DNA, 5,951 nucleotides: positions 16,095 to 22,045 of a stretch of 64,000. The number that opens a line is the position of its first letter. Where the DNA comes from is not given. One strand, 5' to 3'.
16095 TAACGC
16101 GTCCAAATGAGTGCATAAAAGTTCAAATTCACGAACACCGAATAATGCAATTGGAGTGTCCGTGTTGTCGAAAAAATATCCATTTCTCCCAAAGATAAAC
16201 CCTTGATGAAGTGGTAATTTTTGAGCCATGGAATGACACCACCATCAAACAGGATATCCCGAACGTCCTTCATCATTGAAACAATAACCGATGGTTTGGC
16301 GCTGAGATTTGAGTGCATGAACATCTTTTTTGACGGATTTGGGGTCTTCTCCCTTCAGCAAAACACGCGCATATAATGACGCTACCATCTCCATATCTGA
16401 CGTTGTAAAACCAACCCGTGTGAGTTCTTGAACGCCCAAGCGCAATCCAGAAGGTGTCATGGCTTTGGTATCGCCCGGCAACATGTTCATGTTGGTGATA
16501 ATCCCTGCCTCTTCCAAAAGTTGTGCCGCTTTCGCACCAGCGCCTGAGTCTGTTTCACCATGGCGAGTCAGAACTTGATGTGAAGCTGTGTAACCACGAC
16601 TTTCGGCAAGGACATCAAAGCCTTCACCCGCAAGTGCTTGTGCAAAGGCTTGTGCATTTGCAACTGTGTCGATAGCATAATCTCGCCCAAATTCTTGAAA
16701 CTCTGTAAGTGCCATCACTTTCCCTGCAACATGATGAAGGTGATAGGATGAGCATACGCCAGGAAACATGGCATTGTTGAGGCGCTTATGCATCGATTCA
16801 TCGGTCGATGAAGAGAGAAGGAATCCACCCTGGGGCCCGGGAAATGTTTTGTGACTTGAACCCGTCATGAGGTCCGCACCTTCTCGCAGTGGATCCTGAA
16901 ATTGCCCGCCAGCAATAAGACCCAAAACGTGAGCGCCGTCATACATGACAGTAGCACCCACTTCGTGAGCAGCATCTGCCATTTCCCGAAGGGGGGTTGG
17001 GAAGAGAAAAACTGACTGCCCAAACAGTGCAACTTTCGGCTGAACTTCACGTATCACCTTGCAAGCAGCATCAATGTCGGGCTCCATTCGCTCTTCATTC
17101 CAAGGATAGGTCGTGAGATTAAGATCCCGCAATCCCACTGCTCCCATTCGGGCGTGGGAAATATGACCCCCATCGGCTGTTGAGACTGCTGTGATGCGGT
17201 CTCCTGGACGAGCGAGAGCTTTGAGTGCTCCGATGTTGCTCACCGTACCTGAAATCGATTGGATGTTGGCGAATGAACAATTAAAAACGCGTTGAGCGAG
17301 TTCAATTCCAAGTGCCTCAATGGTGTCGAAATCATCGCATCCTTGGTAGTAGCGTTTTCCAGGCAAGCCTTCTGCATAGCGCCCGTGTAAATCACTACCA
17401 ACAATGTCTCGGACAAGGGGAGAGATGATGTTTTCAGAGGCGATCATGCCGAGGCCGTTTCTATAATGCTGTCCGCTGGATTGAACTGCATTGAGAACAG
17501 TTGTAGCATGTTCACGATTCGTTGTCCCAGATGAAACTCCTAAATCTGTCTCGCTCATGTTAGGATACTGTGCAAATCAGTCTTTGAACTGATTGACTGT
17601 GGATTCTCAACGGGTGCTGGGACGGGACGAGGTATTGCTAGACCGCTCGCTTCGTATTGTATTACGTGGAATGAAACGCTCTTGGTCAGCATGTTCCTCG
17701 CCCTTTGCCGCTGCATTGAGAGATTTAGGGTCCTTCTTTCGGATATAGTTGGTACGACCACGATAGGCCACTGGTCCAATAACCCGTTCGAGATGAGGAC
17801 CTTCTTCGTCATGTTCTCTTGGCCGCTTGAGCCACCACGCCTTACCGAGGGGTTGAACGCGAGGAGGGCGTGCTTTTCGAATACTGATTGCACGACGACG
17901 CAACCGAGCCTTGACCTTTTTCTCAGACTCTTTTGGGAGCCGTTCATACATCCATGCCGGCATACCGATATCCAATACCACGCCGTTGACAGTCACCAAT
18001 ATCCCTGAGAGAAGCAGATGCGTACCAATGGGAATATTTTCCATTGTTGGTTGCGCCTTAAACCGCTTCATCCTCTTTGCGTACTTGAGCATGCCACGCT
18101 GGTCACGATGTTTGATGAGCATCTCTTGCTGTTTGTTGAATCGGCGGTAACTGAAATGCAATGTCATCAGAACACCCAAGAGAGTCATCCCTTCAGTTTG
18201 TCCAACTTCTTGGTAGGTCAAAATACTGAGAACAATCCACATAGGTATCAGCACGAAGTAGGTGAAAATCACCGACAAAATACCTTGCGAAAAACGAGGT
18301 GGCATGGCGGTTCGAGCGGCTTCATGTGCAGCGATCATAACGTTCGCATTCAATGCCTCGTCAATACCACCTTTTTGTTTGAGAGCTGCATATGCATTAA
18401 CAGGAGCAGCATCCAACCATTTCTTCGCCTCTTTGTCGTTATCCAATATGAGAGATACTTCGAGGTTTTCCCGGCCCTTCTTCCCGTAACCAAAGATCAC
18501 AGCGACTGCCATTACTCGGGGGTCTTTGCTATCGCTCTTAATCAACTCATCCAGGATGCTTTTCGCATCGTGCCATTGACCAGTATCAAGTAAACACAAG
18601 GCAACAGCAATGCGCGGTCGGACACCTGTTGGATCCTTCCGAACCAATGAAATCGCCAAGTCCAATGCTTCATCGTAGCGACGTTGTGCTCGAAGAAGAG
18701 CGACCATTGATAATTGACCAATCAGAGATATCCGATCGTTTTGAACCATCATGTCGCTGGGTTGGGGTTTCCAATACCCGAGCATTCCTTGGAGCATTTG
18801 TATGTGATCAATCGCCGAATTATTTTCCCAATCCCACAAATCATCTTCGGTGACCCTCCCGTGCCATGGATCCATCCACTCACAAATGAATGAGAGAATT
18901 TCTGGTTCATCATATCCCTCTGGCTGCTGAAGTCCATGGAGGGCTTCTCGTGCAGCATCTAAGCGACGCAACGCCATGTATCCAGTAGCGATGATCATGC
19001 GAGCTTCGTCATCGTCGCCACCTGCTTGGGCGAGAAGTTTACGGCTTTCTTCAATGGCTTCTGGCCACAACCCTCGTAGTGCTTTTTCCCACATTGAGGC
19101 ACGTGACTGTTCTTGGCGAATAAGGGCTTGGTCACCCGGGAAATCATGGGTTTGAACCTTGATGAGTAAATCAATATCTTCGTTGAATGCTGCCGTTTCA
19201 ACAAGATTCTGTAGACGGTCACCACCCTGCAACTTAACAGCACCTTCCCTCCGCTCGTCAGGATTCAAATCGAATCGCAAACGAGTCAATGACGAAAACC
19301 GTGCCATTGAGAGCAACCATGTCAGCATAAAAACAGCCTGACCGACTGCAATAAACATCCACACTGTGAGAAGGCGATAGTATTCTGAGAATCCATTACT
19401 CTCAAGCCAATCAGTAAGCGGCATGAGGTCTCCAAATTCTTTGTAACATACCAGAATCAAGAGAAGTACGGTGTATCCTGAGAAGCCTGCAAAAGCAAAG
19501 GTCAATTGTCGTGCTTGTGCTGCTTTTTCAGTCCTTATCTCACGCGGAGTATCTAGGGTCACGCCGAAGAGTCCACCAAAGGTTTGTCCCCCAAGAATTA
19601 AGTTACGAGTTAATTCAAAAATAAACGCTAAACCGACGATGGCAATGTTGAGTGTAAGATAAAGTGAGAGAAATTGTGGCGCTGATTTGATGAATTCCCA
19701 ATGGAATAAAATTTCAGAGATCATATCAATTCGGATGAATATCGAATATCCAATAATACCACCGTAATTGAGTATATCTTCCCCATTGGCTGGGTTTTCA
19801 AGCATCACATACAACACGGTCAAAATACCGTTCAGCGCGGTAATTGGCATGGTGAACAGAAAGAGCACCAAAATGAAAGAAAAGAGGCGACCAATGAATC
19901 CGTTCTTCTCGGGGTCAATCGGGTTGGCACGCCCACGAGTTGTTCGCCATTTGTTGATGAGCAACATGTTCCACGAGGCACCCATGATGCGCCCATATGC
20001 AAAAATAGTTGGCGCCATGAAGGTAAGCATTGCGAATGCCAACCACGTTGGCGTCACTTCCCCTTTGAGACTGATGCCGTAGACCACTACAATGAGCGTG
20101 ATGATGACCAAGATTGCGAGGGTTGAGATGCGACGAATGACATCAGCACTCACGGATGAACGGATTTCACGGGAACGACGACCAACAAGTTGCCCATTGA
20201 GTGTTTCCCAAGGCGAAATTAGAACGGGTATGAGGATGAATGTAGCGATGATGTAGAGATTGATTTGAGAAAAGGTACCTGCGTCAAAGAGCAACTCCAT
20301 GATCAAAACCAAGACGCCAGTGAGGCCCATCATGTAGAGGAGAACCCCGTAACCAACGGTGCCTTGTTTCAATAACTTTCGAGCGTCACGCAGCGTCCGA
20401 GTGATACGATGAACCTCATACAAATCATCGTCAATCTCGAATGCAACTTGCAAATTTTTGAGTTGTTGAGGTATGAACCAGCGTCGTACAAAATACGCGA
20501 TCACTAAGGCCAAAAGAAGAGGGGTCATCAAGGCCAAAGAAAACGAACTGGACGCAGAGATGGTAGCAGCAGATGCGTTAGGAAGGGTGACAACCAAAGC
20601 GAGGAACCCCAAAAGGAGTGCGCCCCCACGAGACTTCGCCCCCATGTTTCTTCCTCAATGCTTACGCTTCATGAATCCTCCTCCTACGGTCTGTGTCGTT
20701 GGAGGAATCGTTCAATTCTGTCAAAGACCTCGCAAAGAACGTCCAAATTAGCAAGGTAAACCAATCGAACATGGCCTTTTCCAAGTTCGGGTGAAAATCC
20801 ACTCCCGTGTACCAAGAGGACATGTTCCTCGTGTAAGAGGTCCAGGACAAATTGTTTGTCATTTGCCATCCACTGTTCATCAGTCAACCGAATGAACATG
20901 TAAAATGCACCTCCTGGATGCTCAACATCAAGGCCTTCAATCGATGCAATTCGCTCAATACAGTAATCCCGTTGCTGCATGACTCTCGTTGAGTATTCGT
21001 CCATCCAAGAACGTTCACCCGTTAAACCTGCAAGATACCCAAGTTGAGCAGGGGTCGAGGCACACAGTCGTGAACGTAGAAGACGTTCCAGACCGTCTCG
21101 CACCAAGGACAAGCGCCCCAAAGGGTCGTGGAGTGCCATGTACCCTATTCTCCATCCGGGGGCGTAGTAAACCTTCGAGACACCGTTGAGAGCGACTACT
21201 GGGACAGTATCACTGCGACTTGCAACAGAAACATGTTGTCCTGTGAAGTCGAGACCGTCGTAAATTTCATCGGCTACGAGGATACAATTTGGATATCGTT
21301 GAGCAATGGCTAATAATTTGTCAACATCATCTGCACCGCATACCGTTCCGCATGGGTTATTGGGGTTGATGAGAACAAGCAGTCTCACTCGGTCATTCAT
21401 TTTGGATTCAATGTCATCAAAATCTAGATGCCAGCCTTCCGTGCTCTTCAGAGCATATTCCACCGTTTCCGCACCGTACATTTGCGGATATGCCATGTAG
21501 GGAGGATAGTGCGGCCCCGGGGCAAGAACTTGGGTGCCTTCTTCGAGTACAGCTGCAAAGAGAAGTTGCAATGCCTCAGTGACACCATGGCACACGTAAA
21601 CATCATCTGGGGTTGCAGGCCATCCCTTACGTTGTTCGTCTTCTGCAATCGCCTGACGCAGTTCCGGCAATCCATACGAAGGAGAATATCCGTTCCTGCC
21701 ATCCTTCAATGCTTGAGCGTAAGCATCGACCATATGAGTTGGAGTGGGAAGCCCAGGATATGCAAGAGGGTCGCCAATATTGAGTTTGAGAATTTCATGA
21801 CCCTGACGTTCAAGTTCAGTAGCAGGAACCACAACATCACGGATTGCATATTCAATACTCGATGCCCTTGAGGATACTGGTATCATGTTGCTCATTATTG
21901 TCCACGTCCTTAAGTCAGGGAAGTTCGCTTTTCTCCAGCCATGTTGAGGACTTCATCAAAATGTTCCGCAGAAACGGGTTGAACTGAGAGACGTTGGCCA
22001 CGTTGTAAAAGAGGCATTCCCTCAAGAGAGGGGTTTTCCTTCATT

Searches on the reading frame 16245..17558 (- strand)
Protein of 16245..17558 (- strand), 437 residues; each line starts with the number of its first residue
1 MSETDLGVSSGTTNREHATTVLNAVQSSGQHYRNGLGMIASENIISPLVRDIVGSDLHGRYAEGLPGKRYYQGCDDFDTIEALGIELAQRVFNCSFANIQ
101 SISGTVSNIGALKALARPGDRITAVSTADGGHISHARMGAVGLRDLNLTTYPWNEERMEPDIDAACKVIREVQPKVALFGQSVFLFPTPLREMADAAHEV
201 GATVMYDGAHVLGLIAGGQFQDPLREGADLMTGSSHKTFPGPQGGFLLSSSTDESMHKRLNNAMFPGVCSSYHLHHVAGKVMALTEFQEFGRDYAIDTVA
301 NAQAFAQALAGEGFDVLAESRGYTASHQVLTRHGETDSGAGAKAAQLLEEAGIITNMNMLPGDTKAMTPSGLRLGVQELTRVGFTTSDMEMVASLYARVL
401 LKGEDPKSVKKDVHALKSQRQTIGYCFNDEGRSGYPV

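Call 74: search_protein_families(library=pfam, proteins=[window:16245-17558:-], max_evalue=0.00001)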
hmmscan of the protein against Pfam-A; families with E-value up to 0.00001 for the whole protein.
window:16245-17558:- (437 aa): 1 family
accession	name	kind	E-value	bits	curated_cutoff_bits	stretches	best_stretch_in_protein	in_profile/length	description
PF00464.25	SHMT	-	5.2e-71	239.8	27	1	20-394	7-397/399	Serine hydroxymethyltransferase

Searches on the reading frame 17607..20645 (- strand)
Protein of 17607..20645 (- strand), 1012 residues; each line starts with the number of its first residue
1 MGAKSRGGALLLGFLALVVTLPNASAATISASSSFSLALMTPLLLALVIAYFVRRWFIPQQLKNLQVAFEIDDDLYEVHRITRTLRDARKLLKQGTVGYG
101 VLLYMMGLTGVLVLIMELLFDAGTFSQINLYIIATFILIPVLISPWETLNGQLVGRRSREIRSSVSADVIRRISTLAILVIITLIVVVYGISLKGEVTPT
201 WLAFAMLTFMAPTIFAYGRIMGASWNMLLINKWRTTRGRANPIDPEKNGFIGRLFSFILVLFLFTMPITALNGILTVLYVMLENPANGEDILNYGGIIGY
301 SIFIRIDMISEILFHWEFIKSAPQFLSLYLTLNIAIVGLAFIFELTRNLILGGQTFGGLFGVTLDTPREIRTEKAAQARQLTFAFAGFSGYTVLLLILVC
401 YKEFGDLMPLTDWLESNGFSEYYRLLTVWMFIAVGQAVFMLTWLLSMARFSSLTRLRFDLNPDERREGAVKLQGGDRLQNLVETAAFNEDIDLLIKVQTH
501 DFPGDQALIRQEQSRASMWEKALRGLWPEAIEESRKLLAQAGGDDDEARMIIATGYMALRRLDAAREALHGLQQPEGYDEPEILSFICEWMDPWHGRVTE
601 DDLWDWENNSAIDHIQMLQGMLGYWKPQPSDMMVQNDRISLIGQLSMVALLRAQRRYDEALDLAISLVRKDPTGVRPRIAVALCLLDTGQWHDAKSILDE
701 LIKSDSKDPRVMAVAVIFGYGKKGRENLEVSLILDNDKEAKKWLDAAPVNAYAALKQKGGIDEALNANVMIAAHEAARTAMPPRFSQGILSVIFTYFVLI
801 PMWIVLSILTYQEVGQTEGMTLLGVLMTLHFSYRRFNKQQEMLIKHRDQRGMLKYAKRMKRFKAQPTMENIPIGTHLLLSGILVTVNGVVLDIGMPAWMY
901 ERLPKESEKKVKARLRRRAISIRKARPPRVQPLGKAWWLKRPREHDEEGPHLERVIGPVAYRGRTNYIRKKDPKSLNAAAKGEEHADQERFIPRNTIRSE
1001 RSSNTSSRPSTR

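Call 75: search_protein_families(library=pfam, proteins=[window:17607-20645:-], max_evalue=0.00001)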
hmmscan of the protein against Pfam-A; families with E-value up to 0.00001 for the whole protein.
window:17607-20645:- (1012 aa): 1 family
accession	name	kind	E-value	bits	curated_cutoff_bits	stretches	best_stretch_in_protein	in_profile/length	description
PF14559.12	TPR_19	-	1.7e-10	41.5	25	1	651-711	1-61/68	Tetratricopeptide repeat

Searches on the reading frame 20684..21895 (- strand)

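Call 75: search_protein_families(library=pfam, proteins=[window:20684-21895:-], max_evalue=0.00001)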
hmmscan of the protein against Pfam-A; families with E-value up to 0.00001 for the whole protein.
window:20684-21895:- (403 aa): 1 family
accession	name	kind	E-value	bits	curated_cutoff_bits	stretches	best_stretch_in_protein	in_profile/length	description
PF00155.27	Aminotran_1_2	-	1.1e-58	199.6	19.7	1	34-385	2-350/361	Aminotransferase class I and II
